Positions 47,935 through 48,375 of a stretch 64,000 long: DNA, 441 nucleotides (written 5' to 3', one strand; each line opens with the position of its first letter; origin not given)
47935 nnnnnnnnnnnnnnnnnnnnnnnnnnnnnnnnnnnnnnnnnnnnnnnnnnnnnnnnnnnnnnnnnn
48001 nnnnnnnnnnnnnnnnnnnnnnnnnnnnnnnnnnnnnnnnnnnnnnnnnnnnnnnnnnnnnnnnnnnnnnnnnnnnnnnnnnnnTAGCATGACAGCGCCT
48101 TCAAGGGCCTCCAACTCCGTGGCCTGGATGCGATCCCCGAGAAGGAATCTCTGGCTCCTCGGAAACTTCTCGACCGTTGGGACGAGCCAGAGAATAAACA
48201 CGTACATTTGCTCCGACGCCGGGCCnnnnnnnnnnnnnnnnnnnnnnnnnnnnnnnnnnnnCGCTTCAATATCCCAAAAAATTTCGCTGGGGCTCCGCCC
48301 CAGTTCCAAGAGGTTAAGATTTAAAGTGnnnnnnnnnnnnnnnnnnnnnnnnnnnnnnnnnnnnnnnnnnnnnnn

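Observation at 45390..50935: Second decayed VR copy and a conserved-block repeat family flanking the caspase-FGE locus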

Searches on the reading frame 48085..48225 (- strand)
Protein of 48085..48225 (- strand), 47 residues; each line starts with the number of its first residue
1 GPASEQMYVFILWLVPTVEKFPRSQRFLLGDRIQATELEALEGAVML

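Call 36: search_protein_families(library=pfam, proteins=[window:48085-48213:-], max_evalue=10)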
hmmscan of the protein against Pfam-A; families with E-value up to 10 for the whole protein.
seq(43 aa): 1 family
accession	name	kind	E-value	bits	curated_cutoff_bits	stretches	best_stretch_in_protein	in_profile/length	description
PF22296.2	bAvd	-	0.0064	17.4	40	1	2-41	6-45/107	bAvd-like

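Call 64: find_homologous_proteins(query=window:48085-48225:-, max_evalue=0.001)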
Query seq(47 aa) (47 aa): 16 proteins with E <= 0.001 among 16 candidates.
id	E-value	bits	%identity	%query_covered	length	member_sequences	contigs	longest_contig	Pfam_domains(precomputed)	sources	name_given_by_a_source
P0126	8.5e-14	67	81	89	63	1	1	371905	-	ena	-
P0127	9.0e-14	67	81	89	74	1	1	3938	-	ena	-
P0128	1.7e-12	63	76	89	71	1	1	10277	-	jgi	jgi:hypothetical protein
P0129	4.7e-12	62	74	89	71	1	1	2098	-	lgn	-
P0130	5.9e-12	61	79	83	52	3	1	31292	-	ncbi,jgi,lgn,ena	-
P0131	5.1e-11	59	66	94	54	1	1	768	-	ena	-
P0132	5.5e-11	58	83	77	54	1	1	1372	-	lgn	-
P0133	5.9e-11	58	83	77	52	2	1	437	-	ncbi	-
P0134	1.0e-10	58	71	87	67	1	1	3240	-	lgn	-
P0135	2.2e-10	57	82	72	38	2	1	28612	-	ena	-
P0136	4.7e-10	56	74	83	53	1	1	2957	-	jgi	jgi:hypothetical protein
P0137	4.2e-9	53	75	77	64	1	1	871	-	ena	-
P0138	1.2e-8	51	82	70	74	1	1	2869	-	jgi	jgi:hypothetical protein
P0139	4.4e-8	50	74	74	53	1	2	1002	-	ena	-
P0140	1.0e-7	48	78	68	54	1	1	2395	-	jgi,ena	-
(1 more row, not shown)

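Call 66: find_encoding_contigs(protein=P0130, flank=10000, max_places=4)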
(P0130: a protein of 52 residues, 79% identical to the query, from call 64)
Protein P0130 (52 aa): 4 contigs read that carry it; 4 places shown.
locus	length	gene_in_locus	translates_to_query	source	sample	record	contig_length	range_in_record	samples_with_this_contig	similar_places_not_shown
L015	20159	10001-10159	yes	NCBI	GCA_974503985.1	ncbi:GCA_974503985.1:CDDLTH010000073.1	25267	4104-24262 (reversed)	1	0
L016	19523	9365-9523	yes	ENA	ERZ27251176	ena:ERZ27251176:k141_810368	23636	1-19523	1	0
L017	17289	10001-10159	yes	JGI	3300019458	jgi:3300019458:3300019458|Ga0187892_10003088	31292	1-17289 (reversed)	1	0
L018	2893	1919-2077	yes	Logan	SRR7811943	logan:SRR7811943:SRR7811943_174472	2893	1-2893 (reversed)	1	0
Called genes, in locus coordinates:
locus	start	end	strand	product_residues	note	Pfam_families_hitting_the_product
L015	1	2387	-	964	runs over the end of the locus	PF00133:tRNA-synt_1, PF09334:tRNA-synt_1g (weak), PF13603:tRNA-synt_1_2 (weak), PF09334:tRNA-synt_1g (weak), PF08264:Anticodon_1, PF10458:Val_tRNA-synt_C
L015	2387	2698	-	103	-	-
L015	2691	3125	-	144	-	PF04364:DNA_pol3_chi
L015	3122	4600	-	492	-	PF02789:Peptidase_M17_N, PF00883:Peptidase_M17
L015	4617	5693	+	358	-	PF03739:LptF_LptG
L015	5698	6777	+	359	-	PF03739:LptF_LptG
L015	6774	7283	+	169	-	-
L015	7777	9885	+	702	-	PF00069:Pkinase, PF03109:ABC1 (faint), PF07714:PK_Tyr_Ser-Thr, PF03781:FGE-sulfatase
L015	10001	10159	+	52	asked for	-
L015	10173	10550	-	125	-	PF06271:RDD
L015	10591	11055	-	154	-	PF11304:DUF3106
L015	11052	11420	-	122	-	PF12279:DUF3619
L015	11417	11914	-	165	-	PF04542:Sigma70_r2 (weak), PF08281:Sigma70_r4_2, PF04545:Sigma70_r4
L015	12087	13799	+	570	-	PF02776:TPP_enzyme_N, PF00205:TPP_enzyme_M, PF02775:TPP_enzyme_C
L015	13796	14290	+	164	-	PF01842:ACT, PF22629:ACT_AHAS_ss, PF13710:ACT_5, PF10369:ALS_ss_C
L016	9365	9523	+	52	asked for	-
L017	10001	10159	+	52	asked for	-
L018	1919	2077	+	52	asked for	-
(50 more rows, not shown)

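Call 68: find_encoding_contigs(protein=P0126, flank=10000, max_places=3)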
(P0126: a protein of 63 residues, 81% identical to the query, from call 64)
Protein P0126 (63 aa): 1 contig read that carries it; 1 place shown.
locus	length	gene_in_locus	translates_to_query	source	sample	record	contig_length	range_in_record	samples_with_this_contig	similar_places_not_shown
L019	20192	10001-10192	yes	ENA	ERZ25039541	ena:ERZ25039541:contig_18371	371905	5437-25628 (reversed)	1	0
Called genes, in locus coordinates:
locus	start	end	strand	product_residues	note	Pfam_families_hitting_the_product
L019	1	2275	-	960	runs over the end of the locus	PF04879:Molybdop_Fe4S4, PF00384:Molybdopterin, PF01568:Molydop_binding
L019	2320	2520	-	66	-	-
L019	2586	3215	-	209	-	PF02613:Nitrate_red_del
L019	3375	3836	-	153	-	PF11748:DUF3306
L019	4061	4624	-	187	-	PF11749:DUF3305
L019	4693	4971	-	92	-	-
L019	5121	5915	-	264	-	PF03819:MazG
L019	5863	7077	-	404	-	PF02601:Exonuc_VII_L (weak)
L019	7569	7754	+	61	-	-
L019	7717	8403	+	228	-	PF00656:Peptidase_C14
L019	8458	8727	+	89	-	-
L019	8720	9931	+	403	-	PF01471:PG_binding_1 (weak), PF03781:FGE-sulfatase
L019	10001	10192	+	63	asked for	-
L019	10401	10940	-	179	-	-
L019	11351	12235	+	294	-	PF05711:TylF (weak), PF13578:Methyltransf_24 (weak)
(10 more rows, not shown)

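Call 69: find_encoding_contigs(protein=P0128, flank=10000, max_places=3)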
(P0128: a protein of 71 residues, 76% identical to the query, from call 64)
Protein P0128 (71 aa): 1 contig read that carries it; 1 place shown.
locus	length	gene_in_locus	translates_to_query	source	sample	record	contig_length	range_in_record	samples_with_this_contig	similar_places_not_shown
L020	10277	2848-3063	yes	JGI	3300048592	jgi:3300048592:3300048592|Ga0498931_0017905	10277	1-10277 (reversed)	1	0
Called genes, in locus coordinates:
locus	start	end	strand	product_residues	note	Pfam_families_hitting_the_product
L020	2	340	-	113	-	?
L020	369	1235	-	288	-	-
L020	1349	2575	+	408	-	PF03781:FGE-sulfatase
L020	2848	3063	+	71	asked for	-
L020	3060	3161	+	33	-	-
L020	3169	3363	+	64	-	PF03781:FGE-sulfatase (weak)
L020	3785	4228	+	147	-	-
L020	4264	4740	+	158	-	-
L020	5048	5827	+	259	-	-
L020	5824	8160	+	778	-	-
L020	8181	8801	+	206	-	PF05621:TniB, PF13401:AAA_22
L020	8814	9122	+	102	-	-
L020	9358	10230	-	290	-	PF00126:HTH_1, PF03466:LysR_substrate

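Call 81: search_protein_families(library=pfam, proteins=[L020:3785-4228:+, L020:4264-4740:+, L020:5048-5827:+], max_evalue=1)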
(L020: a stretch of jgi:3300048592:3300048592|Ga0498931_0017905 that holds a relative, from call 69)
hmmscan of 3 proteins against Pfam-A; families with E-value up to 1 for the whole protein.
L020:3785-4228:+ (147 aa): 0 families

L020:4264-4740:+ (158 aa): 1 family
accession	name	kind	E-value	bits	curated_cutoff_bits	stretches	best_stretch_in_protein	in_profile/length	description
PF19739.5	DUF6228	-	0.04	14.5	28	1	125-156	56-88/132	Family of unknown function (DUF6228)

L020:5048-5827:+ (259 aa): 1 family
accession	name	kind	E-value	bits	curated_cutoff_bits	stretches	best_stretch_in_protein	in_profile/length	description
PF08722.17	Tn7_TnsA-like_N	-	0.00093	20.1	26.5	1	95-145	2-56/85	TnsA-like endonuclease N terminal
